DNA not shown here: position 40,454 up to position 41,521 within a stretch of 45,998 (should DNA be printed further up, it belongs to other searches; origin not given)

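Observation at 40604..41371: CtrA paralogue with a degenerate phospho-acceptor pocket embedded in the pilus locus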

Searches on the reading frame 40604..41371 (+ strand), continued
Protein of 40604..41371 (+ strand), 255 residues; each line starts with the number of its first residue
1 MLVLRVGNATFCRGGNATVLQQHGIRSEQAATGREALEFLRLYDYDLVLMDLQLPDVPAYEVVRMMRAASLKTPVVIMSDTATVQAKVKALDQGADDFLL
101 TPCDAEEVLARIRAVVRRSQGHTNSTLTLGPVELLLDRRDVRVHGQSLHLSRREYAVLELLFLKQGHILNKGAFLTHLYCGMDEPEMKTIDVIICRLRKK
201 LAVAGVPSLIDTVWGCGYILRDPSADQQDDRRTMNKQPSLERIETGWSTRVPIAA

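Call 25: search_protein_families(library=ncbifam, proteins=[P0129, P0124, P0132, P0162, P0121, P0123, P0152, P0052, P0119, P0136], max_evalue=1e-40)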
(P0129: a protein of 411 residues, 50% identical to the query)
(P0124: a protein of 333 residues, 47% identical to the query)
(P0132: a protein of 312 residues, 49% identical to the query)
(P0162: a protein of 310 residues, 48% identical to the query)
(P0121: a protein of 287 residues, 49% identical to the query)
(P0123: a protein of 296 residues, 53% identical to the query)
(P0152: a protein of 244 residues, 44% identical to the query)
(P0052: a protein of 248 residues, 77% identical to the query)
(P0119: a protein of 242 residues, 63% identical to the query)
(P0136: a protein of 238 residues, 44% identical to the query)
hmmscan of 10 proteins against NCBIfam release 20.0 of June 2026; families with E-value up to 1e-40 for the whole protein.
P0129 (411 aa): 8 families
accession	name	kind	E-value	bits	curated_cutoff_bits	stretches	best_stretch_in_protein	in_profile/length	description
NF045991.1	RespRegCtrARhodob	equivalog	5.1e-125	415.6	350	1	1-225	1-224/224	response regulator transcription factor CtrA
NF007928.2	PRK10643.1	equivalog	2.4e-48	164.6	330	1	1-222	1-216/216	two-component system response regulator PmrA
TIGR01387.1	cztR_silR_copR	subfamily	3.9e-47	160.7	279.2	1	3-222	1-218/218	heavy metal response regulator transcription factor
NF045944.1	ResRegRpaBCyano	equivalog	3.2e-46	157.6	330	1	4-223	1-228/229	response regulator transcription factor RpaB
NF041734.1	resp_reg_RppA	equivalog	3.2e-46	157.5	250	1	1-223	1-228/229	two-component system response regulator RppA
NF040689.1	MtrAB_MtrA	equivalog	4.4e-45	153.7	300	1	3-220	1-216/219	MtrAB system response regulator MtrA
TIGR02154.1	PhoB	equivalog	4.4e-42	143.9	296.2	1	2-222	4-225/226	phosphate regulon transcriptional regulator PhoB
NF007346.1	PRK09836.1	equivalog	1e-41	143.2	420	1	1-225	1-224/227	copper/silver response regulator transcription factor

P0124 (333 aa): 4 families
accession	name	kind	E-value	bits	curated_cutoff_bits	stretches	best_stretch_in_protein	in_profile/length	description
NF045991.1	RespRegCtrARhodob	equivalog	5.7e-110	366.4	350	1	1-222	1-223/224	response regulator transcription factor CtrA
TIGR01387.1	cztR_silR_copR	subfamily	7.5e-44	150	279.2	1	3-220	1-218/218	heavy metal response regulator transcription factor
NF008078.0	PRK10816.1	equivalog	1.4e-43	149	336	1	1-219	1-219/223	two-component system response regulator PhoP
NF007928.2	PRK10643.1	equivalog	2.8e-43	148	330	1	1-220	1-216/216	two-component system response regulator PmrA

P0132 (312 aa): 8 families
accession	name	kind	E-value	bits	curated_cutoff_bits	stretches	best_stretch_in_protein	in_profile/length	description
NF045991.1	RespRegCtrARhodob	equivalog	9.4e-127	421.3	350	1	1-223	1-223/224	response regulator transcription factor CtrA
TIGR01387.1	cztR_silR_copR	subfamily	1.6e-47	161.9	279.2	1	3-221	1-218/218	heavy metal response regulator transcription factor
NF007928.2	PRK10643.1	equivalog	3.9e-47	160.7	330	1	1-221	1-216/216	two-component system response regulator PmrA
NF045944.1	ResRegRpaBCyano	equivalog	1.2e-44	152.4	330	1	4-222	1-228/229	response regulator transcription factor RpaB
NF040689.1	MtrAB_MtrA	equivalog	5.4e-42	143.6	300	1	3-219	1-216/219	MtrAB system response regulator MtrA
NF041734.1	resp_reg_RppA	equivalog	6.4e-42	143.5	250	1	1-222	1-228/229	two-component system response regulator RppA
NF012023.0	PRK15479.1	equivalog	9.3e-42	143.1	337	1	1-225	1-221/224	transcriptional regulator TctD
TIGR02154.1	PhoB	equivalog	1.4e-41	142.3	296.2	1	2-221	4-225/226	phosphate regulon transcriptional regulator PhoB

P0162 (310 aa): 7 families
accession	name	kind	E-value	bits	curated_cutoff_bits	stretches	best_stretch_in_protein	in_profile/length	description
NF045991.1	RespRegCtrARhodob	equivalog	8.6e-114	378.9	350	1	1-205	1-207/224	response regulator transcription factor CtrA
NF007928.2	PRK10643.1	equivalog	3e-48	164.3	330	1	1-202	1-202/216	two-component system response regulator PmrA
TIGR01387.1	cztR_silR_copR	subfamily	3.4e-44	151.1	279.2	1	3-202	1-200/218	heavy metal response regulator transcription factor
NF040689.1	MtrAB_MtrA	equivalog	1.5e-43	148.7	300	1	3-202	1-199/219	MtrAB system response regulator MtrA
NF045944.1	ResRegRpaBCyano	equivalog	1e-42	146.1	330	1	5-204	2-210/229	response regulator transcription factor RpaB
NF041734.1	resp_reg_RppA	equivalog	1.2e-41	142.6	250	1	1-207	1-214/229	two-component system response regulator RppA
TIGR02154.1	PhoB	equivalog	3.7e-41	140.9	296.2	1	2-206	4-211/226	phosphate regulon transcriptional regulator PhoB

P0121 (287 aa): 1 family
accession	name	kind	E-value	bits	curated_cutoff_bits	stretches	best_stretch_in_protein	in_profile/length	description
NF045991.1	RespRegCtrARhodob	equivalog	2.9e-61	207.1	350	1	21-240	5-223/224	response regulator transcription factor CtrA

P0123 (296 aa): 1 family
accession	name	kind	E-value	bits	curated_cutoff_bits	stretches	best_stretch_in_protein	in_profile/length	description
NF045991.1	RespRegCtrARhodob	equivalog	4.3e-50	170.5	350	1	71-271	20-222/224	response regulator transcription factor CtrA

P0152 (244 aa): 1 family
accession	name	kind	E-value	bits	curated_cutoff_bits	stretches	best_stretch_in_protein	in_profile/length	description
NF045991.1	RespRegCtrARhodob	equivalog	1.6e-48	165.4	350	1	3-220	3-222/224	response regulator transcription factor CtrA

P0052 (248 aa): 1 family
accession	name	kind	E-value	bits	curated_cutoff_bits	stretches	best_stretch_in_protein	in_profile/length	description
NF045991.1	RespRegCtrARhodob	equivalog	2e-74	250.1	350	1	20-224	19-224/224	response regulator transcription factor CtrA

P0119 (242 aa): 1 family
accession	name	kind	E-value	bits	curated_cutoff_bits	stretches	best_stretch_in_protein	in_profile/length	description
NF045991.1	RespRegCtrARhodob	equivalog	1.1e-66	224.8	350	1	22-224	21-224/224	response regulator transcription factor CtrA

P0136 (238 aa): 11 families
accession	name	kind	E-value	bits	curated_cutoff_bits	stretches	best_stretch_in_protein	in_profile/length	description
NF045991.1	RespRegCtrARhodob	equivalog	9.5e-121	401.6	350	1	1-224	1-224/224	response regulator transcription factor CtrA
NF007928.2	PRK10643.1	equivalog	4.3e-52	176.9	330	1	1-221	1-216/216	two-component system response regulator PmrA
TIGR01387.1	cztR_silR_copR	subfamily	6.6e-50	169.8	279.2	1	3-221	1-218/218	heavy metal response regulator transcription factor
NF045944.1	ResRegRpaBCyano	equivalog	5.5e-48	163.3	330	1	4-222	1-228/229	response regulator transcription factor RpaB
NF041734.1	resp_reg_RppA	equivalog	5.1e-47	160.2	250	1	1-222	1-228/229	two-component system response regulator RppA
NF040689.1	MtrAB_MtrA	equivalog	2.1e-45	154.8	300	1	3-219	1-216/219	MtrAB system response regulator MtrA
NF012023.0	PRK15479.1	equivalog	3.8e-42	144.4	337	1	1-222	1-218/224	transcriptional regulator TctD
NF007663.1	PRK10336.1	equivalog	1e-41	143.1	345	1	1-223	1-218/219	quorum sensing response regulator transcription factor QseB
TIGR02154.1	PhoB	equivalog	1.2e-41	142.4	296.2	1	2-221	4-225/226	phosphate regulon transcriptional regulator PhoB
NF008296.0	PRK11083.1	equivalog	4.1e-41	140.9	273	1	2-222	5-226/228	two-component system response regulator CreB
NF007346.1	PRK09836.1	equivalog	4.9e-41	141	420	1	1-224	1-224/227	copper/silver response regulator transcription factor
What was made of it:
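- Checked: The canonical representatives score 366-421 bits on NCBIfam NF045991, above the 350 cut-off (call 25).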

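Call 28: find_homologous_proteins(query=P0124, max_evalue=1e-40)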
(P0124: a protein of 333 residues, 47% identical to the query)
Query P0124 (333 aa): 8000 proteins with E <= 1e-40 among 8000 candidates; the best 120 are listed.
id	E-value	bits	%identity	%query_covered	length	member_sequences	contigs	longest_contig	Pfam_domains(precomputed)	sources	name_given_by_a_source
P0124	2.7e-220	748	100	100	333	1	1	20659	PF00486.35,PF00072.31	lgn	-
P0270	1.6e-117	411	73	59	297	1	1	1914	PF00486.35,PF00072.31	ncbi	-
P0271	2.5e-114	400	60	67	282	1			PF00486.35,PF00072.31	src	-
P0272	1.4e-113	398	70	67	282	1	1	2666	PF00486.35,PF00072.31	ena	-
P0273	5.3e-112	392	65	67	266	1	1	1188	PF00486.35,PF00072.31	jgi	-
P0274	8.4e-109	382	77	69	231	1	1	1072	PF00486.35,PF00072.31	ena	-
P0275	9.6e-109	382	77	69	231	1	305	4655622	PF00486.35,PF00072.31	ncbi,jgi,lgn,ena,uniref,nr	ncbi:DNA-binding response regulator [Caulobacter vibrioides]|jgi:two-component system cell cycle res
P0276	9.6e-109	382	77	69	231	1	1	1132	PF00486.35,PF00072.31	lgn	-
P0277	1.0e-108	382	77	69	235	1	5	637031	PF00486.35,PF00072.31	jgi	jgi:two-component system cell cycle response regulator CtrA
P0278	1.1e-108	382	78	67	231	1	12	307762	PF00486.35,PF00072.31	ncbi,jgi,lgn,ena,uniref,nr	ncbi:MAG: cell cycle two-component system response regulator CtrA [Caulobacter sp.]|jgi:two-componen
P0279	1.2e-108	381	78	67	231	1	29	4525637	PF00486.35,PF00072.31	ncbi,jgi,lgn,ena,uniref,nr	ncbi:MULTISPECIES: response regulator transcription factor CtrA [unclassified Caulobacter]|jgi:two-c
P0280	1.2e-108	381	78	67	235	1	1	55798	PF00486.35,PF00072.31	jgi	jgi:two-component system cell cycle response regulator CtrA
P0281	1.3e-108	381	78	67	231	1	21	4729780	PF00486.35,PF00072.31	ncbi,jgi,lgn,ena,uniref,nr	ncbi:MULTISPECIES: response regulator transcription factor CtrA [Caulobacter]|jgi:two-component syst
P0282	1.4e-108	381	77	69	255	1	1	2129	PF00486.35,PF00072.31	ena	-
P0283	1.4e-108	381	78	67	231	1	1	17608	PF00486.35,PF00072.31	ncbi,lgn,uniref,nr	ncbi:response regulator transcription factor CtrA [Caulobacter segnis]|uniref:Cell cycle transcripti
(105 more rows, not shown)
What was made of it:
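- Tried and rejected: It turned out to be Caulobacter-like, and the top 120 hits were Caulobacterales (call 28).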

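Call 29: list_cluster_members(proteins=[P0121, P0123, P0152, P0164, P0175, P0185, P0117, P0074, P0027, P0018])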
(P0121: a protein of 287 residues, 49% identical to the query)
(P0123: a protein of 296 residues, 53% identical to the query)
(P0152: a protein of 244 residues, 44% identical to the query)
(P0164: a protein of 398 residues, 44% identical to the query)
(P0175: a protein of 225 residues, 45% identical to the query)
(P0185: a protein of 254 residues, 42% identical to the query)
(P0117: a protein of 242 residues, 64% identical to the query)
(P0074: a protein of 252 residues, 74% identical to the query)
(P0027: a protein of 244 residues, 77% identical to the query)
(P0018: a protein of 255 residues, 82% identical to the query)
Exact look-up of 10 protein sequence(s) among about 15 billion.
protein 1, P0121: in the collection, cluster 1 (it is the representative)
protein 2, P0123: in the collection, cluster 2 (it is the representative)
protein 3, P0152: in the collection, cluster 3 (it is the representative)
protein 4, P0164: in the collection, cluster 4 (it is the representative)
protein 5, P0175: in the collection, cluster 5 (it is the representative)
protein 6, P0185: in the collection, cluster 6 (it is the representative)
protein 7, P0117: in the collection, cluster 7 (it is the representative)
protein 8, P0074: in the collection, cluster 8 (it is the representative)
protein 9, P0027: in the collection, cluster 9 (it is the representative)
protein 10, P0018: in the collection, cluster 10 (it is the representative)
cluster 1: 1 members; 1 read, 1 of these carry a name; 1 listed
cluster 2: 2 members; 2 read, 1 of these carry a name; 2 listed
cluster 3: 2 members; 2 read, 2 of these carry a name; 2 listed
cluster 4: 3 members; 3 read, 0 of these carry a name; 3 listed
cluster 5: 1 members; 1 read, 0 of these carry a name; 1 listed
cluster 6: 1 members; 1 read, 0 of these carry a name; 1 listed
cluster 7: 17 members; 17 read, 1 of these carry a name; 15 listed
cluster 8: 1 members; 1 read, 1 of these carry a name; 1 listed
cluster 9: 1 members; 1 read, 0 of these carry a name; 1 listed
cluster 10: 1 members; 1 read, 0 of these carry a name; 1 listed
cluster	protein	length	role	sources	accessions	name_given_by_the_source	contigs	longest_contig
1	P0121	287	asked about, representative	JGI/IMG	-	two-component system, cell cycle response regulator CtrA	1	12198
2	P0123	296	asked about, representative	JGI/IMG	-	two-component system cell cycle response regulator CtrA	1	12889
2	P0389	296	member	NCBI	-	-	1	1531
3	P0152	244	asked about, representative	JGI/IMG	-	two-component system cell cycle response regulator CtrA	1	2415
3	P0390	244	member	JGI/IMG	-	two-component system cell cycle response regulator CtrA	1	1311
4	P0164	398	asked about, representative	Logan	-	-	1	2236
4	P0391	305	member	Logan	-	-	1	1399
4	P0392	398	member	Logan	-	-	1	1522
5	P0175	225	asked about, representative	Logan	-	-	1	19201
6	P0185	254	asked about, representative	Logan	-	-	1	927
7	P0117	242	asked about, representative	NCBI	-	-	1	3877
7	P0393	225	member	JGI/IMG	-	two-component system cell cycle response regulator CtrA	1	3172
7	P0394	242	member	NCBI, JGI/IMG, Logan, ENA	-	-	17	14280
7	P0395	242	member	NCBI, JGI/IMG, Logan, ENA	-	-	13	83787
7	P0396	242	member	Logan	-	-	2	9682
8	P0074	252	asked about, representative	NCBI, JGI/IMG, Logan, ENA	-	two-component system cell cycle response regulator CtrA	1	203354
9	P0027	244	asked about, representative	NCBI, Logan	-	-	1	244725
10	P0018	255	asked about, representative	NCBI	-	-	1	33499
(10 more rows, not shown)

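Call 35: search_dna_similar(query=window:40604-41368:+, collection=plasmids, mode=protein, max_evalue=1e-30, max_rows=30)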
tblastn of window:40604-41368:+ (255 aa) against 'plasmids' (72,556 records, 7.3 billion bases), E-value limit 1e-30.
Records with a match: 141; places in all: 146; records where one place covers at least 80% of the query: 95.
Best place of each record, by identity: <60% 141.
By first word of the organism name: Rhizobium 58; Pantoea 14; Azospirillum 12; Methylobacterium 10; Burkholderia 6; Paracoccus 5; Sinorhizobium 4; Pseudochrobactrum 4; Caballeronia 4; Sphingobium 3; and 16 more.
By predicted mobility (MOB-suite, as given by PLSDB): non-mobilizable 80; conjugative 46; mobilizable 15.
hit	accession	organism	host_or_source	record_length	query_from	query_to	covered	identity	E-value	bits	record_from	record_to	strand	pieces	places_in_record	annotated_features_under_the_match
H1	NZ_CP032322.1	Azospirillum argentinense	soil sample,Agricultural field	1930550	1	237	93%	46.2%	3e-61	214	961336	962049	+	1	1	record has no annotation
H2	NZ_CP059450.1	Azospirillum brasilense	Prokaryotes,soil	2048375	1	237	93%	46.2%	3e-61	214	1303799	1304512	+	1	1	none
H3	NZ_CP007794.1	Azospirillum argentinense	Triticum aestivum L.,Root,wheat ...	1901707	1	237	93%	45.8%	1e-60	213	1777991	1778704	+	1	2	record has no annotation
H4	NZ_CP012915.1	Azospirillum brasilense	Digitaria eriantha,microbe,root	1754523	1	226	89%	47.6%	3e-61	215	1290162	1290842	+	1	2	none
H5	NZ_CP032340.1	Azospirillum brasilense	soil sample,Agricultural field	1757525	1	226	89%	47.6%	3e-61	215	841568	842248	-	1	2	none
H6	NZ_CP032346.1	Azospirillum brasilense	soil sample,Agricultural field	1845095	1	226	89%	47.6%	5e-61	214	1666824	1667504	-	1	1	record has no annotation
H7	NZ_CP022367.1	Azospirillum sp. TSH58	single cell,paddy soils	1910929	1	226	89%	47.6%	5e-61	214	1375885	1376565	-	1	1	record has no annotation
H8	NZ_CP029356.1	Azospirillum thermophilum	cell culture,hot spring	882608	1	228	89%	46.7%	1e-60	213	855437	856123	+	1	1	response regulator transcription factor CtrA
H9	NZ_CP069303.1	Shinella sp. PSBB067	monoisolate,Minnesota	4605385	33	255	87%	46.9%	2e-59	209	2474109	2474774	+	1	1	none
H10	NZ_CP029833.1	Azospirillum ramasamyi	single cell,Cow dung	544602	19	226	82%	49.3%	2e-60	213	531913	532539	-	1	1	response regulator transcription factor CtrA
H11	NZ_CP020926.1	Sphingobium yanoikuyae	soil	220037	1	247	97%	41.1%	9e-55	196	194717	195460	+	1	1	response regulator transcription factor CtrA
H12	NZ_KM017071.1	Sphingomonas sp. JE1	-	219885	19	228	82%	48.3%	8e-59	207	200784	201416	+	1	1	response regulator transcription factor CtrA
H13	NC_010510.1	Methylobacterium radiotolerans JCM 2831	-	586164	19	228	82%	47.9%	7e-59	208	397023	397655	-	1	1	response regulator transcription factor CtrA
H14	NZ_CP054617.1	Azospirillum oryzae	cell culture,soil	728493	19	223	80%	49.0%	3e-59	209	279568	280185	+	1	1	response regulator transcription factor CtrA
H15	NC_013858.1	Azospirillum sp. B510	-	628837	19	223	80%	49.0%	3e-59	209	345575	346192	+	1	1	response regulator transcription factor CtrA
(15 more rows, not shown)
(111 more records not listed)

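Call 38: get_annotated_region(hit=H4, flank=12000)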
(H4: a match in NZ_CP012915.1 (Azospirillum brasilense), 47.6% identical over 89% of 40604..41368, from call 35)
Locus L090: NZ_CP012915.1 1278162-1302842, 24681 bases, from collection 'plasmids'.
description: Azospirillum brasilense strain Sp 7 plasmid ABSP7_p1, complete sequence
organism: Azospirillum brasilense (NCBI taxid 192)
taxonomy: Bacteria; Pseudomonadota; Alphaproteobacteria; Rhodospirillales; Azospirillaceae; Azospirillum; Azospirillum brasilense
host: -; source: Digitaria eriantha,microbe,root; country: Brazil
typing (MOB-suite, as given by PLSDB): non-mobilizable; replicon rep_cluster_622
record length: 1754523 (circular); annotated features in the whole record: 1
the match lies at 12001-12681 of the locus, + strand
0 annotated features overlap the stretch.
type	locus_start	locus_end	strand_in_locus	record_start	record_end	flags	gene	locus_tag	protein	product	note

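Call 40: search_dna_similar(query=L090:12001-12729:+, collection=plasmids, mode=protein, max_evalue=1e-70, max_rows=60)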
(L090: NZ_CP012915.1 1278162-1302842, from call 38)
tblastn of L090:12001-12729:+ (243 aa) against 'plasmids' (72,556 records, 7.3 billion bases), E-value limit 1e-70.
Records with a match: 43; places in all: 45; records where one place covers at least 80% of the query: 43.
Best place of each record, by identity: >=99% 7; 95-99% 1; 90-95% 4; 60-80% 30; <60% 1.
By first word of the organism name: Azospirillum 12; Methylobacterium 10; Sinorhizobium 4; Paracoccus 4; Sphingobium 3; Sphingomonas 2; Microvirga 2; Shinella 1; Mesorhizobium 1; Pseudorhodobacter 1; and 3 more.
By predicted mobility (MOB-suite, as given by PLSDB): non-mobilizable 31; mobilizable 7; conjugative 5.
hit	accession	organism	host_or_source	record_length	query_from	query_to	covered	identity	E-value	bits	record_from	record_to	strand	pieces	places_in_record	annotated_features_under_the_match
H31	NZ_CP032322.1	Azospirillum argentinense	soil sample,Agricultural field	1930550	1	243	100%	100.0%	6e-143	448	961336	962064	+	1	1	record has no annotation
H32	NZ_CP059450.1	Azospirillum brasilense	Prokaryotes,soil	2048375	1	243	100%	100.0%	6e-143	448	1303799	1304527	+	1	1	none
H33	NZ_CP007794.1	Azospirillum argentinense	Triticum aestivum L.,Root,wheat ...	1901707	1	243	100%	99.6%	2e-142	447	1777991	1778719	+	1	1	record has no annotation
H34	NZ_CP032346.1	Azospirillum brasilense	soil sample,Agricultural field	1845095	1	243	100%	99.6%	8e-142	445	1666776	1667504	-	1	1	record has no annotation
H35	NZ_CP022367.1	Azospirillum sp. TSH58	single cell,paddy soils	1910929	1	243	100%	99.6%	8e-142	445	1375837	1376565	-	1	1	record has no annotation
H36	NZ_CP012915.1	Azospirillum brasilense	Digitaria eriantha,microbe,root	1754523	1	236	97%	100.0%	5e-138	434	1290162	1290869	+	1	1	none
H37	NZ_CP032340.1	Azospirillum brasilense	soil sample,Agricultural field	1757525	1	236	97%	100.0%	5e-138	434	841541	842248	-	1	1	none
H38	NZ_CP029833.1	Azospirillum ramasamyi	single cell,Cow dung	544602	1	243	100%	92.3%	1e-129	410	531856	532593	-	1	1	response regulator transcription factor CtrA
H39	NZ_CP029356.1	Azospirillum thermophilum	cell culture,hot spring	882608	1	240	99%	91.4%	9e-129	407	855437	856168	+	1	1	response regulator transcription factor CtrA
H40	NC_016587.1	Azospirillum lipoferum 4B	-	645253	1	229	94%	95.2%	1e-125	399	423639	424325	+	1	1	response regulator transcription factor CtrA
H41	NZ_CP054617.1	Azospirillum oryzae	cell culture,soil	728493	1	229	94%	94.8%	3e-125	397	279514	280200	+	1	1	response regulator transcription factor CtrA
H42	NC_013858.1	Azospirillum sp. B510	-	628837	1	229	94%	94.8%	2e-124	395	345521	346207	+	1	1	response regulator transcription factor CtrA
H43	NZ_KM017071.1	Sphingomonas sp. JE1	-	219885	1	242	100%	71.1%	8e-99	322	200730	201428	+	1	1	response regulator transcription factor CtrA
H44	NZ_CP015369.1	Methylobacterium phyllosphaerae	cell culture,leaf tissues of rice in ...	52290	1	228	94%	75.0%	1e-94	310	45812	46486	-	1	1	response regulator transcription factor CtrA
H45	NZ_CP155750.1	Sphingomonas parapaucimobilis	Chinese cabbage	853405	1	224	92%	76.3%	3e-100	326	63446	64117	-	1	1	response regulator transcription factor CtrA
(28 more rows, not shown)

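Call 50: predict_structure(alignment_id=A2)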
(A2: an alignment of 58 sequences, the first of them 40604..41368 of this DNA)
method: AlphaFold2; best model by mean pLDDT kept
length: 255 residues; sequences in the alignment: 58
mean_pLDDT: 88.0   pTM: 0.56
mean pLDDT of the five models: 88.0, 87.2, 87.1, 87.0, 86.4
residues with pLDDT >= 90: 177; 70-90: 44; 50-70: 23; < 50: 11
segments of 3 or more residues with pLDDT < 50: 238-248
pLDDT, mean of each block of 10 residues (from residue 1): 93 83 94 97 95 97 96 96 95 96 92 89 78 92 97 95 94 88 75 97 96 95 78 58 47 59
secondary structure, 60 per line:
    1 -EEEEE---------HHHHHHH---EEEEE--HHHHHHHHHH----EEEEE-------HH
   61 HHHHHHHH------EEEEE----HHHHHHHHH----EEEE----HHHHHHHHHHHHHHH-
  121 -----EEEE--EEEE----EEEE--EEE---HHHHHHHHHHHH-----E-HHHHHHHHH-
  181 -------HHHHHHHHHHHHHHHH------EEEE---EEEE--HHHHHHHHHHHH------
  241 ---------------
elements in order: E2-6 H16-22 E26-30 H33-42 E47-51 H59-68 E75-79 H84-92 E97-100 H105-119 E126-129 E132-135 E140-143 E146-148 H152-163 H171-179 H188-203 E210-213 E217-220 H223-234
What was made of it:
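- The model shows a confident fold (call 50).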

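Call 52: fold_search(model_id=the predicted structure, library=pdb)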
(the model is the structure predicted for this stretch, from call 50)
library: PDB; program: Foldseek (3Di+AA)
matches with E <= 10: 1798; with E <= 0.001: 658
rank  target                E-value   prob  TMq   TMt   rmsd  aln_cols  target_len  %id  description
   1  1ys6_A                7.8e-19  1.00  0.40  0.45  13.1       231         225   31  Crystal structure of the response regulatory protein PrrA from Mycobacterium Tuberculosis (released 2006-02-07)
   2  1ys6_B                1.2e-18  1.00  0.41  0.45  13.0       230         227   30  Crystal structure of the response regulatory protein PrrA from Mycobacterium Tuberculosis (released 2006-02-07)
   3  1ys7_B                1.1e-17  1.00  0.40  0.45  12.9       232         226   30  Crystal structure of the response regulator protein prrA complexed with Mg2+ (released 2006-02-07)
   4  1ys7_A                1.4e-17  1.00  0.40  0.45  13.2       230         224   32  Crystal structure of the response regulator protein prrA complexed with Mg2+ (released 2006-02-07)
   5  4s04_A                2.4e-17  1.00  0.48  0.55   8.8       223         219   33  Crystal structure of Klebsiella pneumoniae PmrA in complex with PmrA box DNA (released 2015-11-11)
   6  9dvt_S                4.1e-17  1.00  0.41  0.45  14.3       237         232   26  Cryo-EM structure of RpaA bound to PkaiBC DNA and the CTD of the alpha subunit of RNAP from the cyanobacterium Synecho (released 2025-10-15)
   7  1kgs                  5.3e-17  1.00  0.43  0.49  12.1       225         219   27  Crystal Structure at 1.50 A of an OmpR/PhoB Homolog from Thermotoga maritima (released 2001-12-05)
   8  9dvt_R                7.1e-17  1.00  0.42  0.45  16.2       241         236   26  Cryo-EM structure of RpaA bound to PkaiBC DNA and the CTD of the alpha subunit of RNAP from the cyanobacterium Synecho (released 2025-10-15)
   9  7lz9                  6.4e-16  1.00  0.39  0.47  15.1       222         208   26  Inactive form of VanR from S. coelicolor (released 2021-07-14)
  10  3r0j_B                7.3e-16  1.00  0.46  0.51   7.7       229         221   27  Structure of PhoP from Mycobacterium tuberculosis (released 2011-07-13)
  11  4kfc_B                9.9e-16  1.00  0.42  0.48  11.0       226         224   26  Crystal structure of a hyperactive mutant of response regulator KdpE complexed to its promoter DNA (released 2014-02-19)
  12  8uvk_B                1.0e-15  1.00  0.45  0.51   9.2       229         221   26  CosR DNA bound form II (released 2024-01-31)
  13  7lza                  1.3e-15  1.00  0.42  0.49  15.4       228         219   26  Activated form of VanR from S. coelicolor (released 2021-07-14)
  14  3r0j_A                1.4e-15  1.00  0.44  0.49   8.2       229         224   27  Structure of PhoP from Mycobacterium tuberculosis (released 2011-07-13)
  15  5ed4_A                1.8e-15  1.00  0.44  0.48   7.9       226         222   27  Structure of a PhoP-DNA complex (released 2016-04-27)
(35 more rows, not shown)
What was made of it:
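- On OmpR/PhoB-family response regulator: AF2 model and Foldseek matches (calls 50, 52).
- Closest known: Atypical OmpR/PhoB-family regulators with pseudo-receivers. Same: They appear among the structural matches (call 52).
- RitR, a Cys-dependent redox sensor derived from a response regulator, is among the structural matches (call 52).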
